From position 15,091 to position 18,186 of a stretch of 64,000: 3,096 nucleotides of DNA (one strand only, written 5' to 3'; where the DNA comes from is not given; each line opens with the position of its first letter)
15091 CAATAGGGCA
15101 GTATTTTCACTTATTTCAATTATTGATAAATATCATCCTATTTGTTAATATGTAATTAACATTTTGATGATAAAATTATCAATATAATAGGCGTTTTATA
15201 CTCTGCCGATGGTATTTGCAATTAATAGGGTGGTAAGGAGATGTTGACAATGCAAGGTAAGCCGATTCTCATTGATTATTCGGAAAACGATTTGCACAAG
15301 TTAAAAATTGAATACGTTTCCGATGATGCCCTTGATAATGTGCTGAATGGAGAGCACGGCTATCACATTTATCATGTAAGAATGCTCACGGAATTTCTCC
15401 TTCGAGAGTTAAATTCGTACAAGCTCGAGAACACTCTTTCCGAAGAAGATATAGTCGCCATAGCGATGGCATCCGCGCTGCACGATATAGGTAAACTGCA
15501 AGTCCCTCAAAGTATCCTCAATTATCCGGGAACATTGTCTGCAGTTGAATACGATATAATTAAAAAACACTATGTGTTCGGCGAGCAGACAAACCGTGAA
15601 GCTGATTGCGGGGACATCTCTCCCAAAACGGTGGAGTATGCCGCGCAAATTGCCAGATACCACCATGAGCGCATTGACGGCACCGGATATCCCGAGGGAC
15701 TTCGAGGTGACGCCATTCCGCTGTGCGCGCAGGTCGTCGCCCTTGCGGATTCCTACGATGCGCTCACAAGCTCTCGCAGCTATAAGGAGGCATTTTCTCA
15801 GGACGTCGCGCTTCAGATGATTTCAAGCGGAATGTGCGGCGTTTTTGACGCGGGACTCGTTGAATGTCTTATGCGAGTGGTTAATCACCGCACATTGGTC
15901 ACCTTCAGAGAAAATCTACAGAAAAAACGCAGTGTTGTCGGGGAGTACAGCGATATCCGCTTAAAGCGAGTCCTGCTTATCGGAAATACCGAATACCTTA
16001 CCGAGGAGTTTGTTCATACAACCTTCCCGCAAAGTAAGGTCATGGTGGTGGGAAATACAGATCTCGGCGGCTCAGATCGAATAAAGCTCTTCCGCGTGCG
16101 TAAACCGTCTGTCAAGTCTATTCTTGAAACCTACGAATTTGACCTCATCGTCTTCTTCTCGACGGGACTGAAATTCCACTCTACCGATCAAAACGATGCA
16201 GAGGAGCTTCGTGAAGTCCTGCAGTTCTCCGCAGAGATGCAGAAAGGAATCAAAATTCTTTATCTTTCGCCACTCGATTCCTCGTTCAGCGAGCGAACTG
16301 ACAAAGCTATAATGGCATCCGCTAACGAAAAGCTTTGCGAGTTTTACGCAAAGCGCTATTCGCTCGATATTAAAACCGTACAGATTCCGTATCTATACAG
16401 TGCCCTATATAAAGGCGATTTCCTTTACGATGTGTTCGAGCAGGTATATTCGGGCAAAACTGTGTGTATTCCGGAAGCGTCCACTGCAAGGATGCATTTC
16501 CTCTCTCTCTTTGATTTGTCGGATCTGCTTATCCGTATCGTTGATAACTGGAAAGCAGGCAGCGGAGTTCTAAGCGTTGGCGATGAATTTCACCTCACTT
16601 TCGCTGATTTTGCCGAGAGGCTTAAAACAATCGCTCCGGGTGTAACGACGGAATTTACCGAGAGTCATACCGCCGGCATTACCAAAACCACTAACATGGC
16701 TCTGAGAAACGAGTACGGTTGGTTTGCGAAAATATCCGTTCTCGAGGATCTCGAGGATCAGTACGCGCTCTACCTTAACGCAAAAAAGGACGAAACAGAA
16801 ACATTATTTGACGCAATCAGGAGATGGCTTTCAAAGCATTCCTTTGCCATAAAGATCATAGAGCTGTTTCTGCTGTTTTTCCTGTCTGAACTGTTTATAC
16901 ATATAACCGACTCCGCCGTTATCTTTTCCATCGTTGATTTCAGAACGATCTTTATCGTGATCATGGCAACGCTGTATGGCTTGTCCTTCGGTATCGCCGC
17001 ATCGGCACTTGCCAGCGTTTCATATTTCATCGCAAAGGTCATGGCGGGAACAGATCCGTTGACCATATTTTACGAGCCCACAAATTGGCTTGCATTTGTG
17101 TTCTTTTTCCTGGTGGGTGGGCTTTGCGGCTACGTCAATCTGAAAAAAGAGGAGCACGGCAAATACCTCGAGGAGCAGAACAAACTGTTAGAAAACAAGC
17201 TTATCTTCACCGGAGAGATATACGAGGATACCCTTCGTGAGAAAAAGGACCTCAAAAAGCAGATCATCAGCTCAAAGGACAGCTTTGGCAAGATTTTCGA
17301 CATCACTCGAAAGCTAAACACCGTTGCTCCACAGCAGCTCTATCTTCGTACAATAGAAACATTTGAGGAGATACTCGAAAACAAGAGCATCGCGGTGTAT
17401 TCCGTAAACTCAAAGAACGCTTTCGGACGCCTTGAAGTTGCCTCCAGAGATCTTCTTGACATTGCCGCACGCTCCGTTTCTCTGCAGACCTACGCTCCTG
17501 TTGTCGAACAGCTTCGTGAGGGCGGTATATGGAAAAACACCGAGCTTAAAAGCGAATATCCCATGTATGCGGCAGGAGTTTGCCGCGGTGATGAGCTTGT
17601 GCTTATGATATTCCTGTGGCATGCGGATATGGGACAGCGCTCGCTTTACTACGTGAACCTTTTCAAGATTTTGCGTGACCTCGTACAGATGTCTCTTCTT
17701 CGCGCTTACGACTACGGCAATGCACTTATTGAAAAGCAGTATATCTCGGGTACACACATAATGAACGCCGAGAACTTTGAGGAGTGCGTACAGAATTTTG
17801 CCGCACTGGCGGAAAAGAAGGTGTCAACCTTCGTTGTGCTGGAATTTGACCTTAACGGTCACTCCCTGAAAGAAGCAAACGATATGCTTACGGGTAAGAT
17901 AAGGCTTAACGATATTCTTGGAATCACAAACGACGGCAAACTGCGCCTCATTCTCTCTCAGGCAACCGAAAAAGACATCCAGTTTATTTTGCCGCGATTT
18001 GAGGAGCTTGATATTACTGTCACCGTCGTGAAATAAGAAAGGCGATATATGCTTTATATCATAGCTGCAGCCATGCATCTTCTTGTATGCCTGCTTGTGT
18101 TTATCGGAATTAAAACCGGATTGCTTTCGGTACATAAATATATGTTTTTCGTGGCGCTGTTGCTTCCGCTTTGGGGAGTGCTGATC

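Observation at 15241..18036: PelD c-di-GMP receptor fused to an apparently active HD-GYP phosphodiesterase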

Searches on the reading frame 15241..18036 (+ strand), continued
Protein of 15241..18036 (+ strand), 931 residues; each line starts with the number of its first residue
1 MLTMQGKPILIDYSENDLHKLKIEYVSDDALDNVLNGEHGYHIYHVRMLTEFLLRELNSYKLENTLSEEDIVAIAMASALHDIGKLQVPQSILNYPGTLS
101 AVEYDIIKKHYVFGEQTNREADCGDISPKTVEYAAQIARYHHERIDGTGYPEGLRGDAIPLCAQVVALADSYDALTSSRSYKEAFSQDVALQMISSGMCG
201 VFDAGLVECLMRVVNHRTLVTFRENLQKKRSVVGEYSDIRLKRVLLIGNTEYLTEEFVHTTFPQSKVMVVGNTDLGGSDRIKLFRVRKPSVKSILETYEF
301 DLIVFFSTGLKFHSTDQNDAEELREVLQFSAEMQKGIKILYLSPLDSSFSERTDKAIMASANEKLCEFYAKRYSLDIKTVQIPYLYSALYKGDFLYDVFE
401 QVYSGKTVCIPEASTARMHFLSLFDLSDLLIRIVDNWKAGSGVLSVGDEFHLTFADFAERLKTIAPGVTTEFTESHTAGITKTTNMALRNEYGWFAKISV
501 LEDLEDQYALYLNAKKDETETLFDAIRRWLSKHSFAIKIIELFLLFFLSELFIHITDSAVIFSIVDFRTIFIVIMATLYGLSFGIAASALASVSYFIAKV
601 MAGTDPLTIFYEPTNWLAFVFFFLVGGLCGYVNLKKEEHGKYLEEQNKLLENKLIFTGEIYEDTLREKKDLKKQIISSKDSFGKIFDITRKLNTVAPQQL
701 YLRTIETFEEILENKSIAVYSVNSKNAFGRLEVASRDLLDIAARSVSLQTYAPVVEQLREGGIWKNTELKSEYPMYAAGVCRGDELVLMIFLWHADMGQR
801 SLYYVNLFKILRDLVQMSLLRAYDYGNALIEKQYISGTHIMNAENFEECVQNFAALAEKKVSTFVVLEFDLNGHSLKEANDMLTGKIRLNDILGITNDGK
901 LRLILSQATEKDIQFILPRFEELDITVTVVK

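Call 32: fold_search(model_id=the predicted structure, library=pdb)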
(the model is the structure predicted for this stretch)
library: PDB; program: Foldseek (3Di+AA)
matches with E <= 10: 1311; with E <= 0.001: 436
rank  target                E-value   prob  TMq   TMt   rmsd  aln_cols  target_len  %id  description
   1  4r8z_B                2.9e-10  1.00  0.18  0.72   3.3       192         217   32  Crystal Structure of PA4781 HD-GYP domain from Pseudomonas aeruginosa at 2.2A resolution showing a bi-metallic Ni ion  (released 2015-03-04)
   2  4r8z_A                7.5e-10  1.00  0.18  0.72   3.5       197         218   33  Crystal Structure of PA4781 HD-GYP domain from Pseudomonas aeruginosa at 2.2A resolution showing a bi-metallic Ni ion  (released 2015-03-04)
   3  2pk3_A                2.3e-09  1.00  0.23  0.62   6.0       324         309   14  Crystal Structure of a GDP-4-keto-6-deoxy-D-mannose reductase (released 2008-03-25)
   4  4mcw_B                2.9e-09  1.00  0.18  0.44   3.1       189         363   34  Crystal structure of a HD-GYP domain (a cyclic-di-GMP phosphodiesterase) containing a tri-nuclear metal centre (released 2014-02-19)
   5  4bkp_A                3.8e-09  1.00  0.25  0.64   5.4       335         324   12  Crystal structure of human GDP-L-fucose synthase with bound NADP (released 2013-06-12)
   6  4mcw_A                4.2e-09  1.00  0.17  0.43   3.2       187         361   33  Crystal structure of a HD-GYP domain (a cyclic-di-GMP phosphodiesterase) containing a tri-nuclear metal centre (released 2014-02-19)
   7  3wmw_B                6.1e-09  1.00  0.23  0.69   4.5       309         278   13  GalE-like L-Threonine dehydrogenase from Cupriavidus necator (apo form) (released 2014-02-26)
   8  2b69                  6.1e-09  1.00  0.24  0.63   6.1       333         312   13  Crystal Structure of Human UDP-glucoronic acid decarboxylase (released 2005-10-18)
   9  4lk3_B                7.8e-09  1.00  0.23  0.70   5.7       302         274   14  Crystal structure of Human UDP-xylose synthase R236A substitution (released 2013-08-07)
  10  1kep_A                1.0e-08  1.00  0.24  0.59   8.9       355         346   12  The crystal structure of dTDP-D-glucose 4,6-dehydratase (RmlB) from Streptococcus suis with dTDP-xylose bound (released 2002-01-25)
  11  4bkp_C                1.0e-08  1.00  0.24  0.62   5.5       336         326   13  Crystal structure of human GDP-L-fucose synthase with bound NADP (released 2013-06-12)
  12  4gll_B                1.3e-08  1.00  0.24  0.66   5.6       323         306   13  Crystal structure of human UDP-xylose synthase. (released 2012-09-05)
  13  4m55_B                1.3e-08  1.00  0.23  0.70   5.8       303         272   14  Crystal structure of Human UDP-xylose synthase R236H substitution (released 2013-08-28)
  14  4zrn_A                1.3e-08  1.00  0.24  0.64   5.4       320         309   14  Crystal Structure of UDP-Glucose 4-Epimerase (TM0509) with UDP-glucose from Hyperthermophilic Eubacterium Thermotoga M (released 2015-09-16)
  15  3m2p_D                1.5e-08  1.00  0.23  0.66   5.2       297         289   14  The crystal structure of UDP-N-acetylglucosamine 4-epimerase from Bacillus cereus (released 2010-04-07)
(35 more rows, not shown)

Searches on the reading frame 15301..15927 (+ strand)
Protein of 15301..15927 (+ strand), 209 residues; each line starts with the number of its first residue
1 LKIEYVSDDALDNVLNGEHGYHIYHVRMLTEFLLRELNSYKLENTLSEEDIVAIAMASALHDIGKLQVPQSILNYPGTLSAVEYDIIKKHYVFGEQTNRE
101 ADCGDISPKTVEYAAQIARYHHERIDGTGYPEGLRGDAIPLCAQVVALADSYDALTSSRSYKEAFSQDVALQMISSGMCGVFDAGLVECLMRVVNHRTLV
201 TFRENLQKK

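Call 70: search_dna_similar(query=window:15301-15927:+, collection=plasmids, mode=protein, max_rows=30, max_evalue=1e-10)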
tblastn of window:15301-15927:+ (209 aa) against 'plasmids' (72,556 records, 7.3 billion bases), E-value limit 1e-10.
Records with a match: 599; places in all: 764; records where one place covers at least 80% of the query: 164.
Best place of each record, by identity: <60% 599.
By first word of the organism name: Rhizobium 87; Burkholderia 50; Deinococcus 41; Agrobacterium 39; Pseudomonas 37; Clostridium 31; Azospirillum 27; Klebsiella 25; Aeromonas 19; Bacillus 19; and 100 more.
By predicted mobility (MOB-suite, as given by PLSDB): non-mobilizable 334; conjugative 169; mobilizable 96.
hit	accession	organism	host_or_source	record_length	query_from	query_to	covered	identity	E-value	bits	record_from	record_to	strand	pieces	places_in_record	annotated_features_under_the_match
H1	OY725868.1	Subdoligranulum variabile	-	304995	16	193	85%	49.4%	1e-50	182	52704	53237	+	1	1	record has no annotation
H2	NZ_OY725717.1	Collinsella aerofaciens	-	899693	16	193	85%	48.3%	4e-46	169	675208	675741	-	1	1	HD domain-containing phosphohydrolase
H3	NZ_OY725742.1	Monoglobus pectinilyticus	-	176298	18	193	84%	48.0%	5e-45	166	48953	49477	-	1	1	diguanylate cyclase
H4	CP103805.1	Clostridioides difficile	Soil,soil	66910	16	193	85%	46.1%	1e-43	162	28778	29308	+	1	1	diguanylate cyclase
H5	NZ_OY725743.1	Monoglobus pectinilyticus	-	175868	9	190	87%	44.3%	3e-41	155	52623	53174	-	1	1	HD domain-containing phosphohydrolase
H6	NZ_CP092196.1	Deinococcus sp. KNUC1210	Setaria viridis,cell ...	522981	4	193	91%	41.1%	8e-30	122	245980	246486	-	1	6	HD domain-containing phosphohydrolase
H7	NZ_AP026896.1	Aeromonas caviae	Microbe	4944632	11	207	94%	37.2%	3e-29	120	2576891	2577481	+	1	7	none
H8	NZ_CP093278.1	Raoultella sp. HC6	straw,soil sample,soil sample from ...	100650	10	195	89%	38.5%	1e-27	116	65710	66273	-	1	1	two-component system response regulator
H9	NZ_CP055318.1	Klebsiella grimontii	culture,Freshwater sample from upstream ...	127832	10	195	89%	38.5%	1e-27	116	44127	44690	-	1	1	HD domain-containing phosphohydrolase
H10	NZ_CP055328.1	Klebsiella michiganensis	culture,Freshwater sample from upstream ...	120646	10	195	89%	38.5%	2e-27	115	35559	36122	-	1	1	hypothetical protein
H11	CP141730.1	Oscillospiraceae bacterium MB08-C2-2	pure culture,feces of black soldier fly ...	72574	9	194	89%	38.5%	3e-32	129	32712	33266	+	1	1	HD domain-containing phosphohydrolase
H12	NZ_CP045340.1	Vibrio sp. THAF190c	pure culture,Surface of a polyethylene ...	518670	16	190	84%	40.9%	9e-32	128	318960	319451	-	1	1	none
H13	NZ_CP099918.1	Pseudoalteromonas xiamenensis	Anadara tuberculosa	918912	16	193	85%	40.2%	3e-30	124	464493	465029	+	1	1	HD domain-containing phosphohydrolase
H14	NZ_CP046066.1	Vibrio sp. THAF191d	pure culture,Surface of a polyethylene ...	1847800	10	208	95%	35.8%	8e-27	114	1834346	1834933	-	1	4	none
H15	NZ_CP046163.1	Vibrio sp. THAF191c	pure culture,Surface of a polyethylene ...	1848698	10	208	95%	35.8%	8e-27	114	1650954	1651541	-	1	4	none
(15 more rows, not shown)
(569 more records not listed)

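Call 71: get_annotated_region(hit=H1, flank=3000)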
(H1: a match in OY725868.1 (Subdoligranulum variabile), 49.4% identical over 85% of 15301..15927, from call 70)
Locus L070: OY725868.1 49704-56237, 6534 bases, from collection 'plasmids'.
description: Subdoligranulum variabile strain Subdoligranulum variabile TSDC17.2-1.1 genome assembly, plasmid: 34
organism: Subdoligranulum variabile (NCBI taxid 214851)
taxonomy: Bacteria; Bacillota; Clostridia; Eubacteriales; Oscillospiraceae; Subdoligranulum; Subdoligranulum variabile
host: -; source: -; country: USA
typing (MOB-suite, as given by PLSDB): non-mobilizable
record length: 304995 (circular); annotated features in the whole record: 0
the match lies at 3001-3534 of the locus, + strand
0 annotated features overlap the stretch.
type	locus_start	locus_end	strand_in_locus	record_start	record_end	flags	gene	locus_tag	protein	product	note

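Call 72: get_annotated_region(hit=H3, flank=3000)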
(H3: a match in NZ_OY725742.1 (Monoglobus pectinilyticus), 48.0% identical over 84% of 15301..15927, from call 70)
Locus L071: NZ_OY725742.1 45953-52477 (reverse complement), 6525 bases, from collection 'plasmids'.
description: Monoglobus pectinilyticus strain Ruminococcaceae species TSDC17.2-1.2 plasmid 18, complete sequence
organism: Monoglobus pectinilyticus (NCBI taxid 1981510)
taxonomy: Bacteria; Bacillota; Clostridia; Monoglobales; Monoglobaceae; Monoglobus; Monoglobus pectinilyticus
host: -; source: -; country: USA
typing (MOB-suite, as given by PLSDB): non-mobilizable
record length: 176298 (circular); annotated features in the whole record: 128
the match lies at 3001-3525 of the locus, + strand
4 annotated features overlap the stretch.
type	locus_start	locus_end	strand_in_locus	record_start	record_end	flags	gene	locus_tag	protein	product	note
CDS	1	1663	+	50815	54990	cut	-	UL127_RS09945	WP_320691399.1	hypothetical protein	-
CDS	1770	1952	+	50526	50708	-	-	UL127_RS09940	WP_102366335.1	hypothetical protein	-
CDS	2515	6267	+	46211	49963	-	-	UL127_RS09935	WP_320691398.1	diguanylate cyclase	GO:0009966 - regulation of signal transduction [Evidence IEA]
CDS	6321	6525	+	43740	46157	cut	-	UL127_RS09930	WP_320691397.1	response regulator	GO:0000160 - phosphorelay signal transduction system [Evidence IEA]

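Call 73: get_annotated_region(hit=H4, flank=3000)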
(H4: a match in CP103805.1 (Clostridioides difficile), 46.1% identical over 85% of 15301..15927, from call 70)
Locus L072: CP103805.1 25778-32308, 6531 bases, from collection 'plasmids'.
description: Clostridioides difficile strain ST632 plasmid unnamed1, complete sequence
organism: Clostridioides difficile (NCBI taxid 1496)
taxonomy: Bacteria; Bacillota; Clostridia; Peptostreptococcales; Peptostreptococcaceae; Clostridioides; Clostridioides difficile
host: -; source: Soil,soil; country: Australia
typing (MOB-suite, as given by PLSDB): non-mobilizable
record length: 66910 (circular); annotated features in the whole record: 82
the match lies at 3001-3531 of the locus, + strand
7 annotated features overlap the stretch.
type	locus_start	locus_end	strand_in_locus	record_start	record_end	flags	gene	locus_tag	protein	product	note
CDS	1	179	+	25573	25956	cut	-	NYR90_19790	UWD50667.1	Hpt domain-containing protein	-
CDS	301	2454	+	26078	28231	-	-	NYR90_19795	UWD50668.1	response regulator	-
CDS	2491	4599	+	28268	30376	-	-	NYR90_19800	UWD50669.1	diguanylate cyclase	-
CDS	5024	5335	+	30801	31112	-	-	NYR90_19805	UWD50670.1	DUF6442 family protein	-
CDS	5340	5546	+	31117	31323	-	-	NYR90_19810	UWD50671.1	helix-turn-helix transcriptional regulator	-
CDS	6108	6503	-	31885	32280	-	-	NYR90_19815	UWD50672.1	hypothetical protein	-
CDS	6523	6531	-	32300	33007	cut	-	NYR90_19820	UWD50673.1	geobacillin-26 family protein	-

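Call 74: get_annotated_region(hit=H2, flank=3000)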
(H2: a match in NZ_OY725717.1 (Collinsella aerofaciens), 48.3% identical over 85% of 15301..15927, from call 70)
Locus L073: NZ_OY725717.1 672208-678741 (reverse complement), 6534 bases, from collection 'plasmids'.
description: Collinsella aerofaciens strain Collinsella aerofaciens TSDC17.2-1.1 plasmid 6, complete sequence
organism: Collinsella aerofaciens (NCBI taxid 74426)
taxonomy: Bacteria; Actinomycetota; Coriobacteriia; Coriobacteriales; Coriobacteriaceae; Collinsella; Collinsella aerofaciens
host: -; source: -; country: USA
typing (MOB-suite, as given by PLSDB): non-mobilizable
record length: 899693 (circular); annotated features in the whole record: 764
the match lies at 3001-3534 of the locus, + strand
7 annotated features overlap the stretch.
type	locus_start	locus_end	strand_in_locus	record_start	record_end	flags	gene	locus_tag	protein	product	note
CDS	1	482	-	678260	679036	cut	-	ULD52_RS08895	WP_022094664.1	radical SAM protein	-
CDS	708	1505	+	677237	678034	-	-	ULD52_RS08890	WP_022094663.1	alpha/beta hydrolase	-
CDS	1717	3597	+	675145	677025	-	-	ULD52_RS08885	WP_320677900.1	HD domain-containing phosphohydrolase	GO:0000160 - phosphorelay signal transduction system [Evidence IEA]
CDS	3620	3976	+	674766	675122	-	-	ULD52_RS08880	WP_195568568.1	Hpt domain-containing protein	GO:0000160 - phosphorelay signal transduction system [Evidence IEA]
CDS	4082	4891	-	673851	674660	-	-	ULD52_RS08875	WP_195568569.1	gamma-glutamyl-gamma-aminobutyrate hydrolase family protein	-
CDS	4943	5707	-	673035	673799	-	-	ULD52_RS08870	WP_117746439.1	amino acid ABC transporter ATP-binding protein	-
CDS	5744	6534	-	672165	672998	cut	-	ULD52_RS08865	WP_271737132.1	amino acid ABC transporter permease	GO:0006865 - amino acid transport [Evidence IEA]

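Call 75: get_annotated_region(hit=H8, flank=1500)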
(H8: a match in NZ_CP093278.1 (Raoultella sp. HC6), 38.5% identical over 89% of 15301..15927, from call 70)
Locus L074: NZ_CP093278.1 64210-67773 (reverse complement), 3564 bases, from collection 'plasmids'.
description: Raoultella sp. HC6 plasmid p2, complete sequence
organism: Raoultella sp. HC6 (NCBI taxid 2923366)
taxonomy: Bacteria; Pseudomonadota; Gammaproteobacteria; Enterobacterales; Enterobacteriaceae; Raoultella; Raoultella sp. HC6
host: -; source: straw,soil sample,soil sample from experimental farm at Northeast Agricultural University; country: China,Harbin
typing (MOB-suite, as given by PLSDB): non-mobilizable; replicon IncFIA
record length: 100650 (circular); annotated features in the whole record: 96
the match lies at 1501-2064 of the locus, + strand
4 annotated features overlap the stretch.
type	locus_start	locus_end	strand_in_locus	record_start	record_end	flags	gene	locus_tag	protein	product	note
CDS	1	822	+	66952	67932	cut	-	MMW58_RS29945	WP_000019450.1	IS5-like element ISKpn26 family transposase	-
CDS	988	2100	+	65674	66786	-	-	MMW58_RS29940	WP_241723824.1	two-component system response regulator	-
CDS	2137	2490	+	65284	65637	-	-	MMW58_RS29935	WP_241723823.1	hypothetical protein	-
CDS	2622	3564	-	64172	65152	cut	-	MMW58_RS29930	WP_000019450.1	IS5-like element ISKpn26 family transposase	-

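Call 76: get_annotated_region(hit=H11, flank=1500)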
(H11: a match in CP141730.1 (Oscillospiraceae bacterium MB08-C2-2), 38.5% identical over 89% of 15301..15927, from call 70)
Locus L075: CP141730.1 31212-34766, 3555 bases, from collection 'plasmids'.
description: Oscillospiraceae bacterium MB08-C2-2 plasmid unnamed1, complete sequence
organism: Oscillospiraceae bacterium MB08-C2-2 (NCBI taxid 3108502)
taxonomy: Bacteria; Bacillota; Clostridia; Eubacteriales; Oscillospiraceae; ; Oscillospiraceae bacterium MB08-C2-2
host: -; source: pure culture,feces of black soldier fly larvae; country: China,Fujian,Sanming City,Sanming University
typing (MOB-suite, as given by PLSDB): non-mobilizable
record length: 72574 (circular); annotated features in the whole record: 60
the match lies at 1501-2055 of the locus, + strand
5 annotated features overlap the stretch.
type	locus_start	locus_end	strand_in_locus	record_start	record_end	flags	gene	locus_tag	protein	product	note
CDS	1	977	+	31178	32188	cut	-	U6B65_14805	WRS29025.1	M23 family metallopeptidase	-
CDS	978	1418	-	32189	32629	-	-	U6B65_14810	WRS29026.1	hypothetical protein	-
CDS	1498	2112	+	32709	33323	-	-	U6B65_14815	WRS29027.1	HD domain-containing phosphohydrolase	-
CDS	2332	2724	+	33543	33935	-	-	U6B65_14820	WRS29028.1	hypothetical protein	-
CDS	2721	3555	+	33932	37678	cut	mobP3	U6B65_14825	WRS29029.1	MobP3 family relaxase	-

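Call 77: get_annotated_region(hit=H12, flank=1500)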
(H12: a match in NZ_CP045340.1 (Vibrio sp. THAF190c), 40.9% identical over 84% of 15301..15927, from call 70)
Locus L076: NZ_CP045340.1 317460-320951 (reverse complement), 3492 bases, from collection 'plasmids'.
description: Vibrio sp. THAF190c plasmid pTHAF190c_b, complete sequence
organism: Vibrio sp. THAF190c (NCBI taxid 2587865)
taxonomy: Bacteria; Pseudomonadota; Gammaproteobacteria; Vibrionales; Vibrionaceae; Vibrio; Vibrio sp. THAF190c
host: -; source: pure culture,Surface of a polyethylene microplastic particle present in tank 6 of a marine aquarium ...; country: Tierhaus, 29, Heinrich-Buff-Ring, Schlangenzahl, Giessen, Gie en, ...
typing (MOB-suite, as given by PLSDB): non-mobilizable
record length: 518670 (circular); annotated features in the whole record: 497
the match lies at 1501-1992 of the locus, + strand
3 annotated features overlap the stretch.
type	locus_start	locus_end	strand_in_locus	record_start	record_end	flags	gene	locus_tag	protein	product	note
CDS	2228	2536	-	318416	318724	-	-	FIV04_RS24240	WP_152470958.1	hypothetical protein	-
CDS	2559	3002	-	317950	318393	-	-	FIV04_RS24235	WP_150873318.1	hypothetical protein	-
CDS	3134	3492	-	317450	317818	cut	-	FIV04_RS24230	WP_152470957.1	hypothetical protein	-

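Call 78: get_annotated_region(hit=H6, flank=1500)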
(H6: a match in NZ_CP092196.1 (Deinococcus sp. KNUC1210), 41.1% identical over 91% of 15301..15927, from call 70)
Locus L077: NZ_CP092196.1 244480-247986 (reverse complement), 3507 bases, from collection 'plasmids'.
description: Deinococcus sp. KNUC1210 plasmid unnamed9, complete sequence
organism: Deinococcus sp. KNUC1210 (NCBI taxid 2917691)
taxonomy: Bacteria; Deinococcota; Deinococci; Deinococcales; Deinococcaceae; Deinococcus; Deinococcus sp. KNUC1210
host: -; source: Setaria viridis,cell culture,rhizospheric soil; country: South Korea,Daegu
typing (MOB-suite, as given by PLSDB): non-mobilizable
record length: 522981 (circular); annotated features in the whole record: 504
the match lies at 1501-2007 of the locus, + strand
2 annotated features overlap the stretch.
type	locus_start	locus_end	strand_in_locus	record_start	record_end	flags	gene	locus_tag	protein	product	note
CDS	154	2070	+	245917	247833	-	-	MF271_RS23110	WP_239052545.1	HD domain-containing phosphohydrolase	-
CDS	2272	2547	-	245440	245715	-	-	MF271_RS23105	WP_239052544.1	hypothetical protein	-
